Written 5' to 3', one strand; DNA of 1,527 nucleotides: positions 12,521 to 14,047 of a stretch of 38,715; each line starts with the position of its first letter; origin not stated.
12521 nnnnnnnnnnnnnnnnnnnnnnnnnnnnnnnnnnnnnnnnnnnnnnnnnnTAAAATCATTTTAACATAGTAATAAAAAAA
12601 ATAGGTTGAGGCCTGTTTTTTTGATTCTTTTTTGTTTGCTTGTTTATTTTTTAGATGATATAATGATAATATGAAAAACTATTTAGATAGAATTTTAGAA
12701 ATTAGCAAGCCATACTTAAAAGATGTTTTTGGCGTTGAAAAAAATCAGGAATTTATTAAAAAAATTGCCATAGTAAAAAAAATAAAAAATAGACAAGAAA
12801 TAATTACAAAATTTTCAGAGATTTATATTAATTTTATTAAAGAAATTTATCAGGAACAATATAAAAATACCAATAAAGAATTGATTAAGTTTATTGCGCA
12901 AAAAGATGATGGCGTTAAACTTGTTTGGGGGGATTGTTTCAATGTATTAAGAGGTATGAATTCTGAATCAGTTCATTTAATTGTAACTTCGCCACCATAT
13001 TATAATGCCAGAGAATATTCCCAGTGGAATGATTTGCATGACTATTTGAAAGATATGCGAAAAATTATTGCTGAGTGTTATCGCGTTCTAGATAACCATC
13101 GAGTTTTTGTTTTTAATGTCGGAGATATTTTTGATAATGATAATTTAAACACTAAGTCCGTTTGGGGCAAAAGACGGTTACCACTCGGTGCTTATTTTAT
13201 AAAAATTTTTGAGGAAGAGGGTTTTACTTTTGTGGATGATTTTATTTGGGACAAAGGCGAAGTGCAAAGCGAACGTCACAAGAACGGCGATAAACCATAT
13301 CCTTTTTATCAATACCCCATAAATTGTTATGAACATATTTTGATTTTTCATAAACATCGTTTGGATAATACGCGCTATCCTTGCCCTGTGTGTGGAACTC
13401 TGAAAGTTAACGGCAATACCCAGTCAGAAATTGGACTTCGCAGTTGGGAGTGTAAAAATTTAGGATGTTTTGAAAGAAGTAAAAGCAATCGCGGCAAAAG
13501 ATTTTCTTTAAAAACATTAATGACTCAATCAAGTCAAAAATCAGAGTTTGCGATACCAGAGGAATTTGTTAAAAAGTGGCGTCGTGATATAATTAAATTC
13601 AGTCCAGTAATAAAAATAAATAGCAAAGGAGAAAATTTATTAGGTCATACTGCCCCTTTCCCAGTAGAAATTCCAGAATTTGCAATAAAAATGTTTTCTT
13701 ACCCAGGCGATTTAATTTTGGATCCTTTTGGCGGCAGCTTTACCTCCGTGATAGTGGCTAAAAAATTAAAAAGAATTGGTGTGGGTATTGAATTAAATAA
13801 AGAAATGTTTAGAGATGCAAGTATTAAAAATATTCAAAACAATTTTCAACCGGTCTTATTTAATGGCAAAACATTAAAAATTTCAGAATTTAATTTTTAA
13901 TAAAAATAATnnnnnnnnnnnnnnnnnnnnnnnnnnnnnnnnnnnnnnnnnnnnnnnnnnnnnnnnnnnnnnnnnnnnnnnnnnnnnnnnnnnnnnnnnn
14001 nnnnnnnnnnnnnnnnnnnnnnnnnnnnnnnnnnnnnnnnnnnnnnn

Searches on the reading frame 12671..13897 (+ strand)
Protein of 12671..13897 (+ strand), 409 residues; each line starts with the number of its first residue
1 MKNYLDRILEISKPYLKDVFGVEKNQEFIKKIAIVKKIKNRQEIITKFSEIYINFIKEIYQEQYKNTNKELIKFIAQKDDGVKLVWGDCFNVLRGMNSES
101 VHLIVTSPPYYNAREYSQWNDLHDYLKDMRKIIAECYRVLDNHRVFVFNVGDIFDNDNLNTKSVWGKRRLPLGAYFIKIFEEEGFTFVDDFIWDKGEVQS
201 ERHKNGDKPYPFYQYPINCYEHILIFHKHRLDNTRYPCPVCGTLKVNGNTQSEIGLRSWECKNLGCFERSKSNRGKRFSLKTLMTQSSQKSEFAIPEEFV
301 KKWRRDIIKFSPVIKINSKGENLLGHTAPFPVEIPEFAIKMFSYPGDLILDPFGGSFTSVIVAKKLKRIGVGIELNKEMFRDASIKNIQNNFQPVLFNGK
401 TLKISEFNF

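Call 3: search_protein_families(library=pfam, proteins=[window:12671-13897:+], max_evalue=1)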
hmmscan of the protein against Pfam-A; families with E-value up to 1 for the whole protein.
window:12671-13897:+ (409 aa): 1 family
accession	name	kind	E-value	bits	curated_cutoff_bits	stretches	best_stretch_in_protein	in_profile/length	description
PF01555.25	N6_N4_Mtase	-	3.1e-38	132.4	26.7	1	101-383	1-219/221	DNA methylase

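Call 4: search_protein_families(library=ncbifam, proteins=[window:12671-13897:+], max_evalue=1)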
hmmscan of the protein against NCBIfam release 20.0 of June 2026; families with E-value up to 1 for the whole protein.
window:12671-13897:+ (409 aa): 5 families
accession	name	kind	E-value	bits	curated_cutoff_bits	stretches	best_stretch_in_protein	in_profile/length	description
NF008572.0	PRK11524.1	equivalog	1e-19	70.8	292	2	76-144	9-80/294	adenine-specific DNA-methyltransferase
NF010253.0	PRK13699.1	subfamily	1.9e-10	40.8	244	2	326-381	144-199/226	DNA methyltransferase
NF050803.1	DnaMtaseCcrMCaul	equivalog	2.5e-09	36.5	830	2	343-384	203-244/350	adenine-specific DNA-methyltransferase CcrM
TIGR03534.1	RF_mod_PrmC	equivalog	0.0092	15.5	199.1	1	78-119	139-175/253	peptide chain release factor N(5)-glutamine methyltransferase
TIGR03533.1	L3_gln_methyl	equivalog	0.076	12.3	229.7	1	79-119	171-208/284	50S ribosomal protein L3 N(5)-glutamine methyltransferase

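Call 7: search_protein_families(library=padloc, proteins=[window:12671-13897:+], max_evalue=1)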
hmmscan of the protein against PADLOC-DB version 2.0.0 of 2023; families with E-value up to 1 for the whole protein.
window:12671-13897:+ (409 aa): 60 families (the best 25 are shown)
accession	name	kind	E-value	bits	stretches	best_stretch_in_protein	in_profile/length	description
PDLC03236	MTase_II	-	7.2e-94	313.8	3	35-228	603-796/912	Type II methyltransferase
PDLC03353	MTase_II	-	5.8e-48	161.7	2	82-235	10-156/260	Type II methyltransferase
PDLC03350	MTase_II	-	1.5e-39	134.2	2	57-232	31-196/312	Type II methyltransferase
PDLC03387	MTase_II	-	7.9e-34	115.1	2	180-388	135-275/289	Type II methyltransferase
PDLC03246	MTase_II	-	2.3e-29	100.7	2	65-229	97-262/376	Type II methyltransferase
PDLC03276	MTase_II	-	4.1e-26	90.2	2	42-206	106-265/404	Type II methyltransferase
PDLC03299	MTase_II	-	5.4e-25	86.5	2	78-145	11-82/296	Type II methyltransferase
PDLC03259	MTase_II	-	2e-24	84.2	2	83-229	5-155/423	Type II methyltransferase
PDLC03371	MTase_II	-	4.1e-23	80.2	1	78-381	7-246/260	Type II methyltransferase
PDLC03323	MTase_II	-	6e-21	72.9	2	322-391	229-298/330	Type II methyltransferase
PDLC03265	MTase_II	-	4e-20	70.5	2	62-142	5-90/333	Type II methyltransferase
PDLC03260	MTase_II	-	9.3e-19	65.5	2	86-154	14-83/349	Type II methyltransferase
PDLC03283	MTase_II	-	7.5e-18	62.9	3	302-381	186-265/352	Type II methyltransferase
PDLC03230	MTase_II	-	3.4e-16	57.5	2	78-194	32-139/360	Type II methyltransferase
PDLC03238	MTase_II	-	1.8e-15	55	2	329-389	307-367/428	Type II methyltransferase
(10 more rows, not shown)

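Call 8: search_protein_families(library=phrogs, proteins=[window:12671-13897:+], max_evalue=1)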
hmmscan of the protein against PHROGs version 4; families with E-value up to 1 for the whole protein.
window:12671-13897:+ (409 aa): 18 families
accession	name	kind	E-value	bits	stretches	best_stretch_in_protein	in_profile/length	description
phrog_67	-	other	7.7e-51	175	1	67-390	103-345/743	DNA methyltransferase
phrog_498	-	other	2.3e-22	80.3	2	176-390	286-422/633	DNA methyltransferase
phrog_12517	-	unknown function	8.2e-21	75.5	2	66-192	149-267/316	-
phrog_6025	-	other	4.7e-20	73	1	80-204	10-119/192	DNA methyltransferase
phrog_18146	-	other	9.9e-11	42.2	2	36-122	213-295/452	DNA methyltransferase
phrog_16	-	DNA, RNA and nucleotide metabolism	1.2e-10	41.3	1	293-390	810-911/986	DNA helicase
phrog_3008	-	other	9.6e-10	39.1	1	325-383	149-207/244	DNA methyltransferase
phrog_18293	-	other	1.3e-06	29.3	1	314-383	35-103/119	methyltransferase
phrog_23085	-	unknown function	2.4e-06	28.3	1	320-387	38-104/138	-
phrog_6952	-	other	1.5e-05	25.9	1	330-390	118-177/181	DNA methyltransferase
phrog_23148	-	unknown function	0.0036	18.3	1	318-380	78-139/165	-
phrog_12862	-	unknown function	0.011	16.7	1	83-144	4-59/149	-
phrog_34840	-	unknown function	0.022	16.1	1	26-88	23-82/83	-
phrog_1844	-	unknown function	0.05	14.7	1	33-76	44-86/98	unknown function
phrog_10183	-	other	0.066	12.4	1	62-123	482-541/889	DNA methyltransferase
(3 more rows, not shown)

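Call 42: search_dna_similar(query=window:12671-13897:+, collection=plasmids, mode=protein, max_evalue=1e-10, max_rows=12)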
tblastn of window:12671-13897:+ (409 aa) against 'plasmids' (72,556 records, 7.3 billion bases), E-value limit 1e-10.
Records with a match: 20; places in all: 20; records where one place covers at least 80% of the query: 0.
Best place of each record, by identity: <60% 20.
By first word of the organism name: Escherichia 9; Salmonella 4; Leptospira 2; Marinobacter 1; Paracoccus 1; Acinetobacter 1; Staphylococcus 1; Klebsiella 1.
By predicted mobility (MOB-suite, as given by PLSDB): mobilizable 14; non-mobilizable 5; conjugative 1.
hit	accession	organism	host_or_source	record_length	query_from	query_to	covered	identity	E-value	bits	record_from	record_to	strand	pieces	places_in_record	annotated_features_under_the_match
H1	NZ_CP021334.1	Marinobacter salarius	pure culture,Lava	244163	93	376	69%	29.0%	4e-21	103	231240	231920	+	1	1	site-specific DNA-methyltransferase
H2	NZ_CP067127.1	Paracoccus alcaliphilus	whole organism,soil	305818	75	391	78%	24.2%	2e-13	80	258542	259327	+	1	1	site-specific DNA-methyltransferase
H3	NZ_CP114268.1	Acinetobacter sp. TR3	pufferfish,culture,the gut of pufferfish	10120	87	390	74%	25.0%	6e-14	81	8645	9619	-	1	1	site-specific DNA-methyltransferase | NotI family restriction endonuclease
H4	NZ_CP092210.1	Leptospira weilii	Homo sapiens,blood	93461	83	376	72%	25.3%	1e-13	80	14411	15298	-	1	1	site-specific DNA-methyltransferase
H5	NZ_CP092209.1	Leptospira weilii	Homo sapiens,blood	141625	83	376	72%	25.3%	1e-13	80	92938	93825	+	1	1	site-specific DNA-methyltransferase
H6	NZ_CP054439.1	Staphylococcus saprophyticus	Homo sapiens,whole organism,urine ...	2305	108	240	33%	43.6%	1e-23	110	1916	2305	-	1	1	none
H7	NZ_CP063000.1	Klebsiella pneumoniae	Homo sapiens,Gall bladder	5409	73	228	38%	34.0%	6e-17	91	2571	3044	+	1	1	site-specific DNA-methyltransferase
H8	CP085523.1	Escherichia coli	culture,feces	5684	84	228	35%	34.4%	4e-16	88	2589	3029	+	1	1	site-specific DNA-methyltransferase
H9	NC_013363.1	Escherichia coli O26:H11 str. 11368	-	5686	84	228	35%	34.4%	4e-16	88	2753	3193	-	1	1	site-specific DNA-methyltransferase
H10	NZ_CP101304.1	Escherichia coli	Homo sapiens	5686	84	228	35%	34.4%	4e-16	88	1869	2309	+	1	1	site-specific DNA-methyltransferase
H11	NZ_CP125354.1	Escherichia fergusonii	chicken meat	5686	84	228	35%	34.4%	4e-16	88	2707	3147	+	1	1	site-specific DNA-methyltransferase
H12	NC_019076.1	Escherichia coli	-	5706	84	228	35%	34.4%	4e-16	88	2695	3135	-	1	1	site-specific DNA-methyltransferase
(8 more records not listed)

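Call 67: find_homologous_proteins(query=window:12671-13897:+, max_evalue=1e-20)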
Query window:12671-13897:+ (409 aa): 2351 proteins with E <= 1e-20 among 8000 candidates; the best 120 are listed.
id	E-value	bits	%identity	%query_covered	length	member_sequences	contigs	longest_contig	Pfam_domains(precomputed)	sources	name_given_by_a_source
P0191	8.2e-280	946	100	100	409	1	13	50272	PF01555.25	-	-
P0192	1.4e-230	784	80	100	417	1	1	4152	PF01555.25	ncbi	-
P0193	8.3e-218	741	76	100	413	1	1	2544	PF01555.25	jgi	jgi:DNA modification methylase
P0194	1.9e-216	737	75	100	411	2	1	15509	PF01555.25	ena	-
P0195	1.5e-214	731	74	100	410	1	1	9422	PF01555.25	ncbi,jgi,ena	-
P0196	1.2e-213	728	75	100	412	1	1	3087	PF01555.25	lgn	-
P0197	1.8e-213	727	74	100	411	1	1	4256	PF01555.25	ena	-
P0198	3.7e-213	726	75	100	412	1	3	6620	PF01555.25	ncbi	ncbi:MAG: site-specific DNA-methyltransferase [bacterium]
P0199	4.2e-213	726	74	100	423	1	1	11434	PF01555.25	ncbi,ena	-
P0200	1.2e-212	725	75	100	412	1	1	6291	PF01555.25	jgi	-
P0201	1.3e-212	724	73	99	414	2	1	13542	PF01555.25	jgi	jgi:DNA modification methylase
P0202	6.7e-212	722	74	100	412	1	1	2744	PF01555.25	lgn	-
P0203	1.0e-211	721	74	99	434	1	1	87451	PF01555.25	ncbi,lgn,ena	-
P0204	1.1e-211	721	75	100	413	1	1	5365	PF01555.25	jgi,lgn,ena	-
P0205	1.2e-211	721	74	100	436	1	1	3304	PF01555.25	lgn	-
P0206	1.3e-211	721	74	100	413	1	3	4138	PF01555.25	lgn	-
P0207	1.7e-211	721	74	100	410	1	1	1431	PF01555.25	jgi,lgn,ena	-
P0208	1.9e-211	721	75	100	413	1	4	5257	PF01555.25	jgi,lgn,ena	-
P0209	3.2e-211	720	72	99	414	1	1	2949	PF01555.25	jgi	jgi:DNA modification methylase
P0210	7.1e-211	719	75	100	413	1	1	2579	PF01555.25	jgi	-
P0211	2.8e-210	717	73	100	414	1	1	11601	PF01555.25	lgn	-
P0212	4.0e-210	716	72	99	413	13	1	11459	PF01555.25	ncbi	-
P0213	5.7e-210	716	73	100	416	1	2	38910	PF01555.25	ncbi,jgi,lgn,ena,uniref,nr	ncbi:restriction endonuclease [Candidatus Falkowbacteria bacterium CG10_big_fil_rev_8_21_14_0_10_44_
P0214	1.2e-209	715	74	100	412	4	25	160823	PF01555.25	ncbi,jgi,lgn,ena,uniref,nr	ncbi:MAG: Modification methylase BslI [Candidatus Nomurabacteria bacterium GW2011_GWF2_35_12]|uniref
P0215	1.8e-209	714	74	100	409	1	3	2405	PF01555.25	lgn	-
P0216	2.3e-209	714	74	100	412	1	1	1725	PF01555.25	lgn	-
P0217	2.7e-209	713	74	100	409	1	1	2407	PF01555.25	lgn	-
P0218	2.2e-208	710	74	100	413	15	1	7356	PF01555.25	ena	-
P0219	2.2e-208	710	72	99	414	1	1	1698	PF01555.25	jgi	jgi:DNA modification methylase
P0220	2.4e-208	710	72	100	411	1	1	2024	PF01555.25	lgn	-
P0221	2.8e-208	710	72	100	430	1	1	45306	PF01555.25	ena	-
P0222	3.5e-208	710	74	100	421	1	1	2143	PF01555.25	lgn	-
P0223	5.8e-208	709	72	99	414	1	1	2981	PF01555.25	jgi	jgi:DNA modification methylase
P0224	1.5e-207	708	73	100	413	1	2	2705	PF01555.25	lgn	-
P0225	2.0e-207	707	73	99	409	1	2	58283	PF01555.25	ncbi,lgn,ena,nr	ncbi:site-specific DNA-methyltransferase [candidate division WOR-3 bacterium]|nr:site-specific DNA-m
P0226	3.0e-207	707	72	100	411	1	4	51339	PF01555.25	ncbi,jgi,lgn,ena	-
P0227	3.6e-207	706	72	100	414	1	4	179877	PF01555.25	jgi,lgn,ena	-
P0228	4.3e-207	706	73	100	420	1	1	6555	PF01555.25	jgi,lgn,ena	-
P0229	7.8e-207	705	73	100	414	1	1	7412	PF01555.25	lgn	-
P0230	1.4e-206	705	73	100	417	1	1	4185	PF01555.25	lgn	-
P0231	2.9e-206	703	72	99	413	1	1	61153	PF01555.25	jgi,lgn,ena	-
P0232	4.7e-206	703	72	100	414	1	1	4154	PF01555.25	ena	-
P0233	5.6e-206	703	72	99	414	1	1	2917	PF01555.25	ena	-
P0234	7.2e-206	702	72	100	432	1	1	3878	PF01555.25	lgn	-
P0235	1.1e-205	702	71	100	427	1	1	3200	PF01555.25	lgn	-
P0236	1.5e-205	701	72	100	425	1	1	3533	PF01555.25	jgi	-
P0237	1.6e-205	701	71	99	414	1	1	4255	PF01555.25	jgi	-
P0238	2.3e-205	701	73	100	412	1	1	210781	PF01555.25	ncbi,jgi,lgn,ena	-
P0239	2.5e-205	700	72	100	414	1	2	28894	PF01555.25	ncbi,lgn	-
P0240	3.9e-205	700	73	100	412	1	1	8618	PF01555.25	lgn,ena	-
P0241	3.9e-205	700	71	99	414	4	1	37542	PF01555.25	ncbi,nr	ncbi:MAG: site-specific DNA-methyltransferase [Marinilabiliaceae bacterium]|nr:site-specific DNA-met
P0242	4.6e-205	700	72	100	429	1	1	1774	PF00615.25,PF01555.25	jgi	-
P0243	4.9e-205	699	73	99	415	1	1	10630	PF01555.25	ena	-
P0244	5.8e-205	699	71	100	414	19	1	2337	PF01555.25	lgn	-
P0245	5.9e-205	699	72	100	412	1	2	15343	PF01555.25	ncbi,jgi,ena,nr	ncbi:MAG: restriction endonuclease [Candidatus Altiarchaeales archaeon HGW-Altiarchaeales-2]|nr:MAG:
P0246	6.5e-205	699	71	99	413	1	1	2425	PF01555.25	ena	-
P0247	7.6e-205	699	72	100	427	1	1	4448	PF01555.25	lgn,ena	-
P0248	9.2e-205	699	72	100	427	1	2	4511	PF01555.25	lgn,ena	-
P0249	9.3e-205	699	71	99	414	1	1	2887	PF01555.25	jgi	jgi:DNA modification methylase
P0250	9.3e-205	699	71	99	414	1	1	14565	PF01555.25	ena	-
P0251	9.4e-205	698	71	99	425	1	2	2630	PF01555.25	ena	-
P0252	1.0e-204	698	70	99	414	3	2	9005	PF01555.25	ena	-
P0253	1.2e-204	698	71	100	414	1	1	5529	PF01555.25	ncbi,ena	-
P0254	1.3e-204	698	71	100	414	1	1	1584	PF01555.25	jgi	-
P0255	1.4e-204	698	72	100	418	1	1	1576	PF01555.25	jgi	jgi:DNA modification methylase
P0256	1.4e-204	698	71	100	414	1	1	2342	PF00615.25,PF01555.25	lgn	-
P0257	2.7e-204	697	72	100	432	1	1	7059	PF01555.25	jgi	-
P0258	2.7e-204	697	71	100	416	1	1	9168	PF01555.25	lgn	-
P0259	2.8e-204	697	73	100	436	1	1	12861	PF01555.25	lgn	-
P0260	3.7e-204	697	71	99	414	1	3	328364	PF01555.25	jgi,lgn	jgi:DNA modification methylase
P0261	4.6e-204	696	71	100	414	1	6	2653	PF01555.25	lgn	-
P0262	5.0e-204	696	70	100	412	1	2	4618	PF01555.25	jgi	jgi:DNA modification methylase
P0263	5.9e-204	696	72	100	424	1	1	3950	PF01555.25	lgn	-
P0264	6.8e-204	696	71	100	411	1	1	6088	PF01555.25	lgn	-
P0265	7.1e-204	696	71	100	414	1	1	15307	PF01555.25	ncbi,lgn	-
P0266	7.1e-204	696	71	100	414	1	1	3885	PF01555.25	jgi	-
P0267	8.6e-204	695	71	98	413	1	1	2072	PF01555.25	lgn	-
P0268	8.6e-204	695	71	100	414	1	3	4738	PF01555.25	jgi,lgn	-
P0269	9.1e-204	695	72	100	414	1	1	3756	PF01555.25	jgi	-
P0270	1.1e-203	695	72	100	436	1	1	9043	PF01555.25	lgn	-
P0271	1.2e-203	695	70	99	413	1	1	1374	PF01555.25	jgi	jgi:DNA modification methylase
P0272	1.2e-203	695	71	99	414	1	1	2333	PF01555.25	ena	-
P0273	1.4e-203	695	72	100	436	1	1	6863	PF01555.25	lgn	-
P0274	1.5e-203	694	70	99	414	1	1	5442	PF01555.25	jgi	jgi:DNA modification methylase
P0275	1.6e-203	694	70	100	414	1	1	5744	PF01555.25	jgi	-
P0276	1.7e-203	694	73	96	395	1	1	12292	PF01555.25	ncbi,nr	ncbi:site-specific DNA-methyltransferase, partial [bacterium]|nr:site-specific DNA-methyltransferase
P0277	1.7e-203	694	71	100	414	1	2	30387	PF01555.25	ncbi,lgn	-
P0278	2.6e-203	694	71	100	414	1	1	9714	PF01555.25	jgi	-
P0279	2.7e-203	694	72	100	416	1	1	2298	PF01555.25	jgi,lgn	jgi:DNA modification methylase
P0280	3.4e-203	693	71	100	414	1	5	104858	PF01555.25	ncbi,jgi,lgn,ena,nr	ncbi:MAG TPA: site-specific DNA-methyltransferase [Salinivirgaceae bacterium]|nr:site-specific DNA-m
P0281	3.7e-203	693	72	100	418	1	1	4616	PF01555.25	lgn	-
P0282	4.2e-203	693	72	100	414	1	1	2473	PF01555.25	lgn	-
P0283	4.4e-203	693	72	100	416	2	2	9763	PF01555.25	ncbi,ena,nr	ncbi:MAG TPA: site-specific DNA-methyltransferase [Candidatus Kapabacteria bacterium]|nr:site-specif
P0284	4.5e-203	693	72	100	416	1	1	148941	PF01555.25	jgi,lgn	-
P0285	4.6e-203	693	71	100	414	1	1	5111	PF01555.25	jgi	-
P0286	5.1e-203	693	71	100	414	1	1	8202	PF01555.25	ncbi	-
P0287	5.4e-203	693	71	100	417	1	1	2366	PF01555.25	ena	-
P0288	7.2e-203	692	71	100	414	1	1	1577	PF01555.25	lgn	-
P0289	7.2e-203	692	71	100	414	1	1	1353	PF01555.25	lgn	-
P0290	7.3e-203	692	71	100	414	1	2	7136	PF01555.25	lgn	-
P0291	8.1e-203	692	70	99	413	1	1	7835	PF01555.25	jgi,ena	-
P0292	8.1e-203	692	71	100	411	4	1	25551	PF01555.25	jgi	jgi:DNA modification methylase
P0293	9.5e-203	692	71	100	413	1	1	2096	PF01555.25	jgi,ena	-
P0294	1.0e-202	692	71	100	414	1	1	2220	PF01555.25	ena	-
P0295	1.1e-202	692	70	100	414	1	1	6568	PF01555.25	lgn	-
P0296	1.1e-202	692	70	100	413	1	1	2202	PF01555.25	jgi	-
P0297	1.2e-202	692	71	100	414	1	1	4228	PF01555.25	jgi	-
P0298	1.8e-202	691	71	100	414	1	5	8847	PF01555.25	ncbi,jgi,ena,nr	ncbi:MAG TPA: site-specific DNA-methyltransferase [Planctomycetota bacterium]|nr:site-specific DNA-m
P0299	1.8e-202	691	70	100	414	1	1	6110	PF01555.25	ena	-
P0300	1.8e-202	691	71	100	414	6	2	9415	PF01555.25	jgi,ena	jgi:DNA modification methylase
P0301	1.9e-202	691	70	100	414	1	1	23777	PF01555.25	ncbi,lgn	-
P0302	2.1e-202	691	71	100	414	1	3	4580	PF01555.25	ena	-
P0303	2.2e-202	691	71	99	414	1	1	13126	PF01555.25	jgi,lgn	-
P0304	2.3e-202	691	74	99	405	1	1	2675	PF01555.25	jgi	jgi:DNA modification methylase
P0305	2.5e-202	690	71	100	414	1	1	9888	PF01555.25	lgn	-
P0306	3.2e-202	690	70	99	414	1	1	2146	PF01555.25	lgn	-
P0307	3.5e-202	690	71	100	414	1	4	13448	PF01555.25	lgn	-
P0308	4.6e-202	690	71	100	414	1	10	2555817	PF01555.25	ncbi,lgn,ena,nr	ncbi:MAG: site-specific DNA-methyltransferase [Ignavibacteria bacterium]|nr:site-specific DNA-methyl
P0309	4.8e-202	690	71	100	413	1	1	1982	PF01555.25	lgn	-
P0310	5.3e-202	689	71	100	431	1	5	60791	PF01555.25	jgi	jgi:DNA modification methylase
